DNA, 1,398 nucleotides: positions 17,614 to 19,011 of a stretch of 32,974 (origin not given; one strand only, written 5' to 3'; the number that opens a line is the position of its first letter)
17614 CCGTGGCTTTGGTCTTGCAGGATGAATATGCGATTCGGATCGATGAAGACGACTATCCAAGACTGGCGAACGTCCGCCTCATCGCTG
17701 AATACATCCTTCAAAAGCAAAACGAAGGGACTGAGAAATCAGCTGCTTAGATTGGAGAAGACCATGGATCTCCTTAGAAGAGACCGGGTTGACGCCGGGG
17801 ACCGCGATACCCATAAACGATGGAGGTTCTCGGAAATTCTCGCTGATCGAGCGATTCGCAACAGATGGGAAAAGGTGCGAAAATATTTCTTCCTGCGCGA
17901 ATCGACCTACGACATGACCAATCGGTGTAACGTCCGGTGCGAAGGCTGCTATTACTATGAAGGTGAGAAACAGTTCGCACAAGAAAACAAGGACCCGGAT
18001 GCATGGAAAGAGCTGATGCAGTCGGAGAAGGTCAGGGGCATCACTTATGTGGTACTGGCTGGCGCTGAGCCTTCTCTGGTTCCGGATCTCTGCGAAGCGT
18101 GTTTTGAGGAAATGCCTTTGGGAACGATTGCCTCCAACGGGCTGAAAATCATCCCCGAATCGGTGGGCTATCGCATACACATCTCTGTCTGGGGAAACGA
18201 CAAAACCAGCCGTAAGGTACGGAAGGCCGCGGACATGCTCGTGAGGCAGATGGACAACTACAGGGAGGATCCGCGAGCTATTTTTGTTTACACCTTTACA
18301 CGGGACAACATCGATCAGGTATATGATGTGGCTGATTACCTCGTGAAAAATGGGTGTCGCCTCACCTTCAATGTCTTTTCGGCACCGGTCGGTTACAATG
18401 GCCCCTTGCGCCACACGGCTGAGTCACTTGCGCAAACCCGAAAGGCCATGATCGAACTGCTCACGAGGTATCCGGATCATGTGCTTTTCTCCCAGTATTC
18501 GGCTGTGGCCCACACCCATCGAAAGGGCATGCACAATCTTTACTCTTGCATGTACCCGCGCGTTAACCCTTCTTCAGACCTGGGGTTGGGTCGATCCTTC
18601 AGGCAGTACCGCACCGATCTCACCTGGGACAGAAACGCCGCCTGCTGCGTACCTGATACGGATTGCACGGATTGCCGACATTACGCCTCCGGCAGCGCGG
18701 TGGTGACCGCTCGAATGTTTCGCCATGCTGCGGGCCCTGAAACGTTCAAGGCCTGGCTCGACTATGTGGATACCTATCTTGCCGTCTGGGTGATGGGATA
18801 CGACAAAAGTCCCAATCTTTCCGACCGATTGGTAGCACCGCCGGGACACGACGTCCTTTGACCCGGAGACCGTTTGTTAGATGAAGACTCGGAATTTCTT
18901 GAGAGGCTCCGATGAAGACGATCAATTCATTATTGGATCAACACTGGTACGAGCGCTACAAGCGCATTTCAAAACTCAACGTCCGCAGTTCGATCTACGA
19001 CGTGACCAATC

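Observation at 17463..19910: ACP followed directly by two tandem paralogous radical SAM enzymes with a shared CC-x5/6-C-x2-C C-terminal motif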

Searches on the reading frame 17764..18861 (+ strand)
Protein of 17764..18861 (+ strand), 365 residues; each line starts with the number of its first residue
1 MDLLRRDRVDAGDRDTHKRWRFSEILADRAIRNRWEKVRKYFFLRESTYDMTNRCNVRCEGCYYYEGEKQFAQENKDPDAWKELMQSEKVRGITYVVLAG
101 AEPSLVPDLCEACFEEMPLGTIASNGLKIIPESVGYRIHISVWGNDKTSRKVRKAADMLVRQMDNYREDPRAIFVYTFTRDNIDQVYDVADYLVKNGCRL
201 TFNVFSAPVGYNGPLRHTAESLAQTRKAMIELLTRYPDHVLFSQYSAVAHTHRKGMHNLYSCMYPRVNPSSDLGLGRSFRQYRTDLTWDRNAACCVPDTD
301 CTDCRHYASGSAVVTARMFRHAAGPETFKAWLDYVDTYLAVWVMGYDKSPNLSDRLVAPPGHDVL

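Call 5: search_protein_families(library=pfam, proteins=[window:17764-18861:+], max_evalue=0.01)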
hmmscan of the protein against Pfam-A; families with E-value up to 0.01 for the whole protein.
window:17764-18861:+ (365 aa): 1 family
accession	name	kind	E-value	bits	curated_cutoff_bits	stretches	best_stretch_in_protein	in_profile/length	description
PF04055.27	Radical_SAM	-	4.2e-10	40.5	29.5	1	51-204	3-144/166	Radical SAM superfamily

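Call 6: search_protein_families(library=ncbifam, proteins=[window:17764-18861:+], max_evalue=0.01)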
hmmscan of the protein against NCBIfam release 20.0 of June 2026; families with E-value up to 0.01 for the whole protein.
window:17764-18861:+ (365 aa): 22 families
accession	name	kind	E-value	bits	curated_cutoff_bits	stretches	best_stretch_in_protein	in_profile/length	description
TIGR04055.1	rSAM_NirJ2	equivalog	2.9e-08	33.6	500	1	49-233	4-201/326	putative heme d1 biosynthesis radical SAM protein NirJ2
NF047865.1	rSAM_PapB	equivalog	1.8e-07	30.7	340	1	51-116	9-77/330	PapB family radical SAM/SPASM ranthipeptide maturase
TIGR04250.1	SCM_rSAM_ScmE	equivalog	6e-07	28.7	400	1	49-112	7-69/358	SynChlorMet cassette radical SAM/SPASM protein ScmE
TIGR04051.1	rSAM_NirJ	equivalog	2.8e-06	26.6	515.45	1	49-155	6-121/354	heme d1 biosynthesis radical SAM protein NirJ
TIGR04403.1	rSAM_skfB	equivalog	3.7e-06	26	300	1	47-202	106-273/402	sporulation killing factor system radical SAM maturase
NF038283.1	viperin_w_prok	equivalog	5.5e-06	25.8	180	1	49-129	6-95/281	viperin family antiviral radical SAM protein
NF001199.0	PRK00164.2-1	equivalog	2.5e-05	23.6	231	1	50-112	17-78/308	GTP 3',8-cyclase MoaA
NF045702.1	rSAM_GDGT_ether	equivalog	3.1e-05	22.8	450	1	50-112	91-155/486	tetraether lipid synthase Tes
TIGR04546.1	rSAM_ahbC_deAc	equivalog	3.3e-05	22.8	650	1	49-193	43-200/390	12,18-didecarboxysiroheme deacetylase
TIGR02668.1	moaA_archaeal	equivalog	3.5e-05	22.9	325.25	1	49-111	14-75/303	GTP 3',8-cyclase MoaA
TIGR04082.1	rSAM_for_selen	equivalog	4.1e-05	22.5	350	0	49-111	203-265/516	thio(seleno)oxazole modification radical SAM maturase SbtM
TIGR02666.1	moaA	equivalog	8.5e-05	21.7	284.05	1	51-111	16-78/336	GTP 3',8-cyclase MoaA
TIGR04054.1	rSAM_NirJ1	equivalog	0.00018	20.3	650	1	49-112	40-102/387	putative heme d1 biosynthesis radical SAM protein NirJ1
TIGR03961.1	rSAM_PTO1314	hypoth_equivalog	0.00025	20.5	306.05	1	50-234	28-211/332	PTO1314 family radical SAM protein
NF045646.2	rSAM_Se_TrsS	equivalog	0.00038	19.1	490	1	50-112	91-152/441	radical SAM (seleno)protein TrsS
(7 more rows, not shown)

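Call 10: find_homologous_proteins(query=window:17764-18861:+, max_evalue=0.001)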
Query window:17764-18861:+ (365 aa): 2050 proteins with E <= 0.001 among 5314 candidates; the best 120 are listed.
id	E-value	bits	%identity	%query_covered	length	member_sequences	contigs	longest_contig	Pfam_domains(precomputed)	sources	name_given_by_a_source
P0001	6.5e-256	866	100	100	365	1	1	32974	PF04055.28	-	-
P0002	1.9e-215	733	83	100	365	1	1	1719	PF04055.28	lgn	-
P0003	9.5e-214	727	82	100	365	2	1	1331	PF04055.28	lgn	-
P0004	5.8e-212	722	83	100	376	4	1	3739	PF04055.28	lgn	-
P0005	4.2e-211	719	82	100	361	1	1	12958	PF04055.28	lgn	-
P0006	6.2e-206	702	80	99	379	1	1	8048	PF04055.28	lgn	-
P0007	1.9e-205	700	81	99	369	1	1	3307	PF04055.28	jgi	jgi:hypothetical protein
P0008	3.4e-205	699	79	100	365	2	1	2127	PF04055.28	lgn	-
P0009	6.3e-203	692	78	100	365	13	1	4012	PF04055.28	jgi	-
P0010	3.9e-200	683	77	100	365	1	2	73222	PF04055.28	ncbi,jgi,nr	ncbi:MAG: radical SAM protein [Desulfobacteraceae bacterium]|nr:MAG: radical SAM protein [Desulfobac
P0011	5.0e-198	676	78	100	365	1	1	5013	PF04055.28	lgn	-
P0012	4.9e-197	672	74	100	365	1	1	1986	PF04055.28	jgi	-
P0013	3.2e-194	663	72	100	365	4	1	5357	PF04055.28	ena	-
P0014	1.5e-193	661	72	100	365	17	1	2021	PF04055.28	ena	-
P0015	1.6e-193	661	76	96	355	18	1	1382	PF04055.28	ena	-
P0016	1.8e-193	661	76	96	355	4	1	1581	PF04055.28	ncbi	-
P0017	3.2e-193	660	74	100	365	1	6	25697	PF04055.28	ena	-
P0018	3.9e-193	660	72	100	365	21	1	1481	PF04055.28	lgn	-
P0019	4.7e-193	659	75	97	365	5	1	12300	PF04055.28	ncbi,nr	ncbi:MAG: radical SAM protein [Desulfobacterales bacterium]|nr:radical SAM protein [Desulfobacterale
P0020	2.2e-192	657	72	100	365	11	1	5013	PF04055.28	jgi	jgi:organic radical activating enzyme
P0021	2.3e-192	657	77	96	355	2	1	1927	PF04055.28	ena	-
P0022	2.6e-192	657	73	99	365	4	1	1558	PF04055.28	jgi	jgi:MoaA/NifB/PqqE/SkfB family radical SAM enzyme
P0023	4.1e-192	656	76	96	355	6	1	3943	PF04055.28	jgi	-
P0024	6.1e-192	656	73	100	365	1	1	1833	PF04055.28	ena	-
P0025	7.7e-192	655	74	96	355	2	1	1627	PF04055.28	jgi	-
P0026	1.0e-191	655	72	100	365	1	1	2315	PF04055.28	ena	-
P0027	2.3e-191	654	75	96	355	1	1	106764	PF04055.28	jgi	jgi:uncharacterized Fe-S cluster-containing radical SAM superfamily protein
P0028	2.3e-191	654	73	100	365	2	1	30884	PF04055.28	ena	-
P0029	2.5e-191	654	75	95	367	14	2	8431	PF04055.28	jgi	-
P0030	3.3e-191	653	72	100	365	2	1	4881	PF04055.28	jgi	-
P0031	4.1e-191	653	71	100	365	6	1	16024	PF04055.28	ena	-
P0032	4.5e-191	653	72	100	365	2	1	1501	PF04055.28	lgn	-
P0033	5.7e-191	653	71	100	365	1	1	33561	PF04055.28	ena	-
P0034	7.0e-191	652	72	100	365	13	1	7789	PF04055.28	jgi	-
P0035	8.6e-191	652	77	96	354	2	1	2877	PF04055.28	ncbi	-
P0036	8.9e-191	652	77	95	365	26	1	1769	PF04055.28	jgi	-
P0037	9.1e-191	652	77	96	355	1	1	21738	PF04055.28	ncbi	-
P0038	1.1e-190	652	72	98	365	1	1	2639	PF04055.28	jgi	-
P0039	1.3e-190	651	71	100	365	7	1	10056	PF04055.28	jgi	-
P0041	1.6e-190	651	74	96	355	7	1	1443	PF04055.28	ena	-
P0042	1.7e-190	651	72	100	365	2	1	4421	PF04055.28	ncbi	-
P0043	2.0e-190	651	72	98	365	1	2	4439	PF04055.28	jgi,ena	-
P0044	2.1e-190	651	73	100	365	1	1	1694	PF04055.28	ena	-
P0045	2.4e-190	650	72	100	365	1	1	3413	PF04055.28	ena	-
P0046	3.1e-190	650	76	96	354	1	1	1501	PF04055.28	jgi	-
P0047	3.2e-190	650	72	100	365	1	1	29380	PF04055.28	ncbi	ncbi:radical SAM protein [Thermodesulfobacteriota bacterium]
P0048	3.6e-190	650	73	98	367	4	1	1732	PF04055.28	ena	-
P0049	3.8e-190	650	71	100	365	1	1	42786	PF04055.28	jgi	-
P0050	6.4e-190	649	72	100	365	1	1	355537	PF04055.28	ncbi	-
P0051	8.0e-190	649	72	100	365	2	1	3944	PF04055.28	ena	-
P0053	9.6e-190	648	72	100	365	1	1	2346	PF04055.28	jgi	-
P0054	1.0e-189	648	71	98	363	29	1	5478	PF04055.28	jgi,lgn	jgi:MoaA/NifB/PqqE/SkfB family radical SAM enzyme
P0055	1.1e-189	648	77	95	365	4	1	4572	PF04055.28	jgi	jgi:MoaA/NifB/PqqE/SkfB family radical SAM enzyme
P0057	1.5e-189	648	75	96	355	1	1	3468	PF04055.28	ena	-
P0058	2.4e-189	647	76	94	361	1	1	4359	PF04055.28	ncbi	-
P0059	3.0e-189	647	71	100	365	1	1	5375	PF04055.28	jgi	jgi:MoaA/NifB/PqqE/SkfB family radical SAM enzyme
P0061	3.8e-189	647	71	100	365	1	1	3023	PF04055.28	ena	-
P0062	3.9e-189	646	72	100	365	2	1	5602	PF04055.28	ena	-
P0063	4.3e-189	646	75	96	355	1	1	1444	PF04055.28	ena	-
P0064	5.3e-189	646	75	96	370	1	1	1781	PF04055.28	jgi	jgi:hypothetical protein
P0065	5.8e-189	646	72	100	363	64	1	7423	PF04055.28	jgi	jgi:MoaA/NifB/PqqE/SkfB family radical SAM enzyme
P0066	6.9e-189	646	75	96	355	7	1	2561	PF04055.28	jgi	-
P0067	7.3e-189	646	72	100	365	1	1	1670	PF04055.28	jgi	jgi:hypothetical protein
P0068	7.4e-189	646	75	95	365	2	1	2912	PF04055.28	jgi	-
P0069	7.6e-189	646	71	98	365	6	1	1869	PF04055.28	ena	-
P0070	9.7e-189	645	72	100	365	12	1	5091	PF04055.28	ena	-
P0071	1.2e-188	645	73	97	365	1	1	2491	PF04055.28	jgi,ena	-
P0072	1.5e-188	645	75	96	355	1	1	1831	PF04055.28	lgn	-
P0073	1.7e-188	644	74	95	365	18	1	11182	PF04055.28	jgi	-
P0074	1.8e-188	644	74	97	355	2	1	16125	PF04055.28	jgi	jgi:MoaA/NifB/PqqE/SkfB family radical SAM enzyme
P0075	1.9e-188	644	72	100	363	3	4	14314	PF04055.28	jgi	-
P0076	2.1e-188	644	72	99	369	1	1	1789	PF04055.28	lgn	-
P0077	2.2e-188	644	71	100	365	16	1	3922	PF04055.28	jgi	jgi:MoaA/NifB/PqqE/SkfB family radical SAM enzyme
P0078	2.7e-188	644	72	97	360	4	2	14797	PF04055.28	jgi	-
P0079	3.4e-188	643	71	100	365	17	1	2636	PF04055.28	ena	-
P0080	3.9e-188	643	71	100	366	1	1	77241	PF04055.28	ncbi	ncbi:MAG: radical SAM protein [Thermodesulfobacteriota bacterium]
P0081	3.9e-188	643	75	95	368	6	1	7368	PF04055.28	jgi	jgi:MoaA/NifB/PqqE/SkfB family radical SAM enzyme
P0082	4.4e-188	643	72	100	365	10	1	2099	PF04055.28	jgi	jgi:MoaA/NifB/PqqE/SkfB family radical SAM enzyme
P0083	5.1e-188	643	73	97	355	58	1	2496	PF04055.28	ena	-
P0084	7.2e-188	642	70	100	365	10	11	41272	PF04055.28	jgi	jgi:MoaA/NifB/PqqE/SkfB family radical SAM enzyme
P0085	7.4e-188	642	72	100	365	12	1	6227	PF04055.28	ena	-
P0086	8.4e-188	642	73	95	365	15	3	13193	PF04055.28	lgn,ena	-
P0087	1.1e-187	642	71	99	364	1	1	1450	PF04055.28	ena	-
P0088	1.1e-187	642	74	97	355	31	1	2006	PF04055.28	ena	-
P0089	1.1e-187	642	72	98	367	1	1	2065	PF04055.28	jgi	jgi:organic radical activating enzyme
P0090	1.2e-187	642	75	97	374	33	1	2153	PF04055.28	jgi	jgi:uncharacterized Fe-S cluster-containing radical SAM superfamily protein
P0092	1.7e-187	641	72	96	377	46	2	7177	PF04055.28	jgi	jgi:MoaA/NifB/PqqE/SkfB family radical SAM enzyme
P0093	1.8e-187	641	74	97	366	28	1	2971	PF04055.28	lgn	-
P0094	1.8e-187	641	73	95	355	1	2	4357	PF04055.28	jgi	jgi:MoaA/NifB/PqqE/SkfB family radical SAM enzyme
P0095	2.5e-187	641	76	95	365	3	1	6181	PF04055.28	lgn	-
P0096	3.2e-187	640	74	95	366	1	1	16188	PF04055.28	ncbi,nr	ncbi:MAG: radical SAM protein [Desulfobacterales bacterium]|nr:radical SAM protein [Desulfobacterale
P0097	4.5e-187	640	74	96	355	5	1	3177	PF04055.28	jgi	-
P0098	4.7e-187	640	70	100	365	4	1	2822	PF04055.28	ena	-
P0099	4.8e-187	640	72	100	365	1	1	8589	PF04055.28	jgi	jgi:MoaA/NifB/PqqE/SkfB family radical SAM enzyme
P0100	6.1e-187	639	71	100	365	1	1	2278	PF04055.28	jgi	-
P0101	6.2e-187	639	72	97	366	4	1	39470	PF04055.28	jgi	jgi:MoaA/NifB/PqqE/SkfB family radical SAM enzyme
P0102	6.5e-187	639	71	100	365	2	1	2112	PF04055.28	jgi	jgi:organic radical activating enzyme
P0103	7.1e-187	639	71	100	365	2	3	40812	PF04055.28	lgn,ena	-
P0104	8.5e-187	639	72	97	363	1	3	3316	PF04055.28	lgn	-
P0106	1.3e-186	638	71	100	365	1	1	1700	PF04055.28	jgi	-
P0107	1.8e-186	638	70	99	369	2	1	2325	PF04055.28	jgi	-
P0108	1.9e-186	638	71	100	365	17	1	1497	PF04055.28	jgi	-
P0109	1.9e-186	638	71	99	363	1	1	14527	PF04055.28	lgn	-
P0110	2.0e-186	638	72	100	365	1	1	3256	PF04055.28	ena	-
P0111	2.8e-186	637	73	96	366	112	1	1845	PF04055.28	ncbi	-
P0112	2.9e-186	637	75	94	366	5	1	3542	PF04055.28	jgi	-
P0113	3.0e-186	637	73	96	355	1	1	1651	PF04055.28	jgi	jgi:hypothetical protein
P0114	3.4e-186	637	71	100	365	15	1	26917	PF04055.28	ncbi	-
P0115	3.6e-186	637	72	99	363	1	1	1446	PF04055.28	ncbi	-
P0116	5.0e-186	636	70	100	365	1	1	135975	PF04055.28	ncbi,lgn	-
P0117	5.2e-186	636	71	99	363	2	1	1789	PF04055.28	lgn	-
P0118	5.4e-186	636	70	100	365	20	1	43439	PF04055.28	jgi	-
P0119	5.6e-186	636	69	100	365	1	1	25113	PF04055.28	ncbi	-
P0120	6.6e-186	636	68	99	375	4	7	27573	PF04055.28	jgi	jgi:hypothetical protein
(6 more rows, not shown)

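Call 25: find_related_loci(query=A1, collection=genome_contigs, flank=10000)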
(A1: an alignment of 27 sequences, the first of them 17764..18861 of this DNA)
Query A1 (365 aa) in genome_contigs; peptide patterns used: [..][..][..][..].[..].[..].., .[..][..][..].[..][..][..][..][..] (x = any residue, [..] = any of these).
600 stretches matched a pattern (row limit reached: there are more); 514 encode a relative of the query (tblastn E <= 1e-3); the best 80 are kept; 80 distinct loci.
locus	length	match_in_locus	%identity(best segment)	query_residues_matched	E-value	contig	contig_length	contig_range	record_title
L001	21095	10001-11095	83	1-365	0e+0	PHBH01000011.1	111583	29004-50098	MAG: Deltaproteobacteria bacterium HGW-Deltaproteobacteria-15 Ig3397_v2_scaffold_155, whole genome shotgun sequence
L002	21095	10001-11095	72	1-365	0e+0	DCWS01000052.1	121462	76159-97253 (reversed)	MAG TPA_asm: Desulfobacteraceae bacterium UBA2156 UBA2156_contig_509, whole genome shotgun sequence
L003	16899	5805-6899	71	1-365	0e+0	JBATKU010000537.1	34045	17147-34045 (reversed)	MAG: Desulfobacterales bacterium isolate MFD10234_ilm_asm_bin6 k127_389784, whole genome shotgun sequence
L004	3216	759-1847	72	1-365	0e+0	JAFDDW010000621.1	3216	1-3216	MAG: Deltaproteobacteria bacterium isolate Meg19_1012_Bin_272 Meg19_1012_Bin_272_scaffold_216272, whole genome shotgun s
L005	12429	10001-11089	72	1-365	0e+0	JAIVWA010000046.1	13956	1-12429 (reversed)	MAG: Gammaproteobacteria bacterium isolate HYP3_UM_18 NODE_231_length_13956_cov_0.802372, whole genome shotgun sequence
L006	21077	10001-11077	73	1-361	0e+0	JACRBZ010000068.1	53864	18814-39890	MAG: Deltaproteobacteria bacterium isolate NC_groundwater_1633_Pr3_B-0.1um_51_17 SR-2_scaffold_141_2328140, whole genome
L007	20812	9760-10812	74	15-365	0e+0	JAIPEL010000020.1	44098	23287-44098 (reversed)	MAG: Desulfobacterales bacterium isolate Tobar15.5-16.5m-G19 Tobar15-5-16-5m-C429, whole genome shotgun sequence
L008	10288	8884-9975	72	1-364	0e+0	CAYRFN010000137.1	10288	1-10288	MAG TPA_asm: uncultured Desulfobacteraceae bacterium isolate SRP323688_co1_105 genome assembly, contig: NODE_9728_length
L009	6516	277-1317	75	18-364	0e+0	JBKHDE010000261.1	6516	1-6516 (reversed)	MAG: Desulfococcaceae bacterium isolate D1M03_4 NODE_6804_length_6516_cov_7.335087, whole genome shotgun sequence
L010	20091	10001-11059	75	9-361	0e+0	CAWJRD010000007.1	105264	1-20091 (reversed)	MAG: uncultured delta proteobacterium isolate MFD02979.bin.2.169 genome assembly, contig: contig_105336, whole genome sh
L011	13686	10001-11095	70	1-365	0e+0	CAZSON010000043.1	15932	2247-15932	MAG TPA_asm: uncultured Desulfobacter sp. isolate binchicken_co275_82 genome assembly, contig: NODE_5131_length_15932_co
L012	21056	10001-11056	73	13-364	0e+0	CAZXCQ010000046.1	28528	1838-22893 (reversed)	MAG TPA_asm: uncultured Desulfobacteraceae bacterium isolate SRP323688_co1_244 genome assembly, contig: NODE_2908_length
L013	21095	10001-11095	70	1-365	0e+0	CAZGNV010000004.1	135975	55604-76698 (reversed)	MAG TPA_asm: uncultured Desulfosarcinaceae bacterium isolate SRP338002_co1_139 genome assembly, contig: NODE_130_length_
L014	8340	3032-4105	71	8-365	0e+0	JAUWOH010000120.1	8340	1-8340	MAG: Desulfobacteraceae bacterium isolate CSMAG_2445 CSMAG_2445_k141_1087829_length_8340_cov_9.7433, whole genome shotgu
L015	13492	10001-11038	75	20-365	0e+0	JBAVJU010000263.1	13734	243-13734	MAG: Desulfobacterales bacterium isolate MFD04317_ilm_asm_bin18 k127_325610, whole genome shotgun sequence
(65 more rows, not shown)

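Call 35: search_protein_representatives(protein=window:17764-18861:+)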
Query: 365 residues. Proteins with E-value up to 0.001 (for the whole library): 468; up to 1e-10: 230; up to 1e-30: 86. The best 150 are listed.
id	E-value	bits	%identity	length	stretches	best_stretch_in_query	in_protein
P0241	1.6e-181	619.7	69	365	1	13-364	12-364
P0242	1.1e-142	491.9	74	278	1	85-360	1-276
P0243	1.1e-110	386.7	66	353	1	17-257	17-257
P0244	3.9e-108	378.3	65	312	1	17-265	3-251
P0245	5.3e-103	361.4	73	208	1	158-363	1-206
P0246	9.1e-103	360.6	68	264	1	17-243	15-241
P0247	6.7e-87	308.4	68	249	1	134-313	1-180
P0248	6.1e-84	298.7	64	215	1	18-210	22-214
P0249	2.6e-83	296.6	40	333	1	22-346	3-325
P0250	2.1e-80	287.0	61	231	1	17-224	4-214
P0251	3.1e-78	279.9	67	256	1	17-183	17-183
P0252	3.7e-75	269.7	70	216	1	35-193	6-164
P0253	3.5e-73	263.3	67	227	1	158-329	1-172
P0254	8.1e-67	242.3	63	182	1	15-175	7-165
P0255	3.8e-63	230.2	68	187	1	77-224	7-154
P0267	3.9e-46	174.2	36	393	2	23-213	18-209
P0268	6.8e-46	173.5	35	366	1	40-344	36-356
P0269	2.0e-45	171.9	32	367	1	25-350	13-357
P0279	1.6e-42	162.4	34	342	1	32-320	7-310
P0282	1.3e-41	159.4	34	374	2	46-221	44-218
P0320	9.7e-32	126.9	28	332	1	31-338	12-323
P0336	5.2e-29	117.9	29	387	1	27-347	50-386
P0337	8.6e-29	117.2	27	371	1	40-342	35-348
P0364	6.5e-24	101.1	30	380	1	23-334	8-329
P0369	2.4e-23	99.3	29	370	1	20-340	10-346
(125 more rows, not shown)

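Call 37: predict_structure(alignment_id=A1)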
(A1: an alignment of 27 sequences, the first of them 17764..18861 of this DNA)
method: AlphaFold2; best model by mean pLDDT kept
length: 365 residues; sequences in the alignment: 27
mean_pLDDT: 66.9   pTM: 0.73
mean pLDDT of the five models: 66.9, 66.6, 61.5, 55.4, 50.3
residues with pLDDT >= 90: 39; 70-90: 165; 50-70: 68; < 50: 93
segments of 3 or more residues with pLDDT < 50: 1-15, 53-70, 208-210, 261-314
pLDDT, mean of each block of 10 residues (from residue 1): 34 51 83 86 61 42 40 66 78 68 71 86 82 88 60 62 90 84 84 92 62 71 88 91 83 63 37 30 29 29 33 51 78 86 87 81 73
secondary structure, 60 per line:
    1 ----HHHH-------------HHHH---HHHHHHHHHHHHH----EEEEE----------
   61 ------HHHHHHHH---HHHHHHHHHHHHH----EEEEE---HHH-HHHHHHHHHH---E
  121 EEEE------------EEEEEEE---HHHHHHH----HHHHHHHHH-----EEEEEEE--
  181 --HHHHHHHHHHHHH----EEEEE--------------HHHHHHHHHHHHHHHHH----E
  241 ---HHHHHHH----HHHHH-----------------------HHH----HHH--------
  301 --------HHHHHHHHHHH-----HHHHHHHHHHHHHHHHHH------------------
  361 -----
elements in order: H5-8 H22-25 H29-41 E46-50 H67-74 H78-90 E95-99 H107-116 E120-124 E137-143 H147-153 H158-166 E172-178 H183-195 E200-204 H219-235 H244-250 H255-259 H309-319 H325-342
